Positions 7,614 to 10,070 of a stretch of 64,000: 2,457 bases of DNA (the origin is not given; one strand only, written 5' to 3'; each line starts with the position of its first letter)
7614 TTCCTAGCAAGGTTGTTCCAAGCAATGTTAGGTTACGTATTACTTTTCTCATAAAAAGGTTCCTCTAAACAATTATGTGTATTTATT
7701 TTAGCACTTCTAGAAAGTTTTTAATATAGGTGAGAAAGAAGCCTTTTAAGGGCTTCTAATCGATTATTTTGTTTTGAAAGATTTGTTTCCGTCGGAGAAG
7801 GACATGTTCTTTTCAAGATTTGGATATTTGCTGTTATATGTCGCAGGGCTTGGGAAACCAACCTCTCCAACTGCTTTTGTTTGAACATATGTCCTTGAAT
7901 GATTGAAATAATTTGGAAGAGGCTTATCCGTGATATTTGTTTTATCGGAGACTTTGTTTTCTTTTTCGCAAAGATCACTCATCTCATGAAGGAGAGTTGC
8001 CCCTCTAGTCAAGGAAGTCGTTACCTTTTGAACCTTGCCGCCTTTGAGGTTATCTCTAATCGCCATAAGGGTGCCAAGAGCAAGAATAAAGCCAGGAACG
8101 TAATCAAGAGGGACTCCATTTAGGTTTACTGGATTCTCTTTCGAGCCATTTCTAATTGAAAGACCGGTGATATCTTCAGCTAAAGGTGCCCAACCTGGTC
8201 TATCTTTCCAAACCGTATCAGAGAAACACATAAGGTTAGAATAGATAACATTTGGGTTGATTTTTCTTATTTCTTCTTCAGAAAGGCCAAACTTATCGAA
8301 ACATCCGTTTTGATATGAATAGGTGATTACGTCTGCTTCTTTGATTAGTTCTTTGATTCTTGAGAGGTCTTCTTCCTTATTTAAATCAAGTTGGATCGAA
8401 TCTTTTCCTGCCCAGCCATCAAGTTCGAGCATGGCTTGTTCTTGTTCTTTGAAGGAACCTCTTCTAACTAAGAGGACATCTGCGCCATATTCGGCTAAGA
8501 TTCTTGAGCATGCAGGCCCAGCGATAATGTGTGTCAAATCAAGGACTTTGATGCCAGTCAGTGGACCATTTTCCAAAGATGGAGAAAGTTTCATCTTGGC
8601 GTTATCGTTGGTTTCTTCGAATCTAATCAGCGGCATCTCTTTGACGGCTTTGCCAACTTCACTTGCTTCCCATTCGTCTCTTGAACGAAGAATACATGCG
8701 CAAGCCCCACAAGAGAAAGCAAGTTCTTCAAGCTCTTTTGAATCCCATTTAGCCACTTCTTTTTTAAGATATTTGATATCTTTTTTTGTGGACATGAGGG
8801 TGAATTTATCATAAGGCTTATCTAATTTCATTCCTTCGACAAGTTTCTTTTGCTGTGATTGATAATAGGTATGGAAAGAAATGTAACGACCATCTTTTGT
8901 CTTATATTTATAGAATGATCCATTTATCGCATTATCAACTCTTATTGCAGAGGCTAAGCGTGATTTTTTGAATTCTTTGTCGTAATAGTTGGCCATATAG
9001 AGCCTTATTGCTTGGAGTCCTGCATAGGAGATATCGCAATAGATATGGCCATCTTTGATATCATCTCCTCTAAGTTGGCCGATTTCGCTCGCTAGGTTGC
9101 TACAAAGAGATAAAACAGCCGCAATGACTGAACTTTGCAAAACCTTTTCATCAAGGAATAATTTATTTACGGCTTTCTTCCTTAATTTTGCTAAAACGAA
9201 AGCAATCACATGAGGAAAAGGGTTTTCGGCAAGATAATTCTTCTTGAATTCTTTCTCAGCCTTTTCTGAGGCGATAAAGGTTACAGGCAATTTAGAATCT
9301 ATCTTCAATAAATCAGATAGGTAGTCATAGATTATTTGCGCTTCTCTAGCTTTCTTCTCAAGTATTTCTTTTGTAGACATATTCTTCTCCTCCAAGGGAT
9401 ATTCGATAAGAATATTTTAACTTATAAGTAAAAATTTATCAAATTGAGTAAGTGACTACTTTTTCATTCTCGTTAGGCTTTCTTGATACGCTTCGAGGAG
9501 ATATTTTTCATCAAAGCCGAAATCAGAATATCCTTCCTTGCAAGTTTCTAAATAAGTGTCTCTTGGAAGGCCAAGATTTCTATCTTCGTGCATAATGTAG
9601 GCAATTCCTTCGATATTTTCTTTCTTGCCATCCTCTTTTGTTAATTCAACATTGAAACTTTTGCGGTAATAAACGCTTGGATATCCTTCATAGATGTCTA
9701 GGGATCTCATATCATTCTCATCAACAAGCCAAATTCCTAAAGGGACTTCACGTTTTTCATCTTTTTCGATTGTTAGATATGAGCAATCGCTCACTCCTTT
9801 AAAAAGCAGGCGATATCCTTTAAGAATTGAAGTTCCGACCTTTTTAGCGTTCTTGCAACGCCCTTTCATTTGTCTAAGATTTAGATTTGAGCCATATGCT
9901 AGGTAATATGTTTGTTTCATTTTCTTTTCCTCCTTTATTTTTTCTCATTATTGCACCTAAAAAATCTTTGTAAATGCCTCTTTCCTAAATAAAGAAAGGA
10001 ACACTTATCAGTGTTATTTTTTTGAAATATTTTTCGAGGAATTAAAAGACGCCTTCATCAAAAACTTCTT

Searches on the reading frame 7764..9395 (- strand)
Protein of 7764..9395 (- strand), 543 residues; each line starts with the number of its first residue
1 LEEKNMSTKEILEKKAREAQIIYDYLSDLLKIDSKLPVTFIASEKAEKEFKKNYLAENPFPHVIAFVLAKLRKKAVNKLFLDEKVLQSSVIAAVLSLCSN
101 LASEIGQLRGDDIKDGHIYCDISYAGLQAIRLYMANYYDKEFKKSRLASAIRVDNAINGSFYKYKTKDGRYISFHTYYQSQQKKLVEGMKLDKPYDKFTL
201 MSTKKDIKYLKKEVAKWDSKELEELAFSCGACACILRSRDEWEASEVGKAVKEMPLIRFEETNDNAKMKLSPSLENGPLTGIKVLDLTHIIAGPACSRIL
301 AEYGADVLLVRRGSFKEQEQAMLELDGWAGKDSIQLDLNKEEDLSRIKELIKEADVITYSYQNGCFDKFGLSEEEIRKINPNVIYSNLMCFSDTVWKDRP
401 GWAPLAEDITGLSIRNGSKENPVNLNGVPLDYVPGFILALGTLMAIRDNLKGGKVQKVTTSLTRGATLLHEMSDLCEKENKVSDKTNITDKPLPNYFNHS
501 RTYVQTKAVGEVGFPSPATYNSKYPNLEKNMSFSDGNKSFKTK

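Call 9: search_protein_families(library=pfam, proteins=[window:7764-9395:-], max_evalue=0.01)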
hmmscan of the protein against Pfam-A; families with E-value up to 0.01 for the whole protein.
window:7764-9395:- (543 aa): 1 family
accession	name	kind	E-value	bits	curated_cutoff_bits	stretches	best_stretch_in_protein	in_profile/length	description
PF02515.22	CoA_transf_3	-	9.3e-42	143.9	23.3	1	279-471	1-204/366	CoA-transferase family III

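Call 10: search_protein_families(library=ncbifam, proteins=[window:7764-9395:-], max_evalue=0.01)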
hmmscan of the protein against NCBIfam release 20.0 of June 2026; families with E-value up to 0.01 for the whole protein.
window:7764-9395:- (543 aa): 6 families
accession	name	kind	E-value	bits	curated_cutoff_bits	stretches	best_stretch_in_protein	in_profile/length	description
NF003809.0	PRK05398.1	subfamily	6.4e-24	84.3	442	1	277-464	3-202/416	formyl-CoA transferase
NF041294.1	Scnl_mescCoAtase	equivalog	1.5e-22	80.3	700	1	279-463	4-207/381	succinyl-CoA:mesaconate CoA-transferase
TIGR03253.1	oxalate_frc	equivalog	4e-22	78.5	504.2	1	278-465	3-202/416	formyl-CoA transferase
NF008511.0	PRK11430.1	equivalog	8.5e-19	67.9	522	1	276-461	7-203/381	CoA:oxalate CoA-transferase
NF052585.1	SucGlutTfsCaiB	equivalog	1.2e-18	66.9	750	2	330-462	75-209/394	succinate--glutarate CoA-transferase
NF002914.1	PRK03525.1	equivalog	1.1e-15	57.5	413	1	276-455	7-191/400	L-carnitine CoA-transferase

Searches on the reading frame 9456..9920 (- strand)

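Call 9: search_protein_families(library=pfam, proteins=[window:9456-9920:-], max_evalue=0.01)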
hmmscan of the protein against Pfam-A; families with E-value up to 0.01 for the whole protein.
window:9456-9920:- (154 aa): 2 families
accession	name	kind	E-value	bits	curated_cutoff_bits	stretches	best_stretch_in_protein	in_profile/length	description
PF06094.17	GGACT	-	2.2e-11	44.8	22.8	1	7-116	2-108/120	Gamma-glutamyl cyclotransferase, AIG2-like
PF13772.11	AIG2_2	-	2.4e-06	28.3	27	1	63-141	6-80/83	AIG2-like family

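Call 10: search_protein_families(library=ncbifam, proteins=[window:9456-9920:-], max_evalue=0.01)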
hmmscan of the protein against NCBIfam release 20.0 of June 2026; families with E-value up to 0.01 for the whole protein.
window:9456-9920:- (154 aa): 0 families
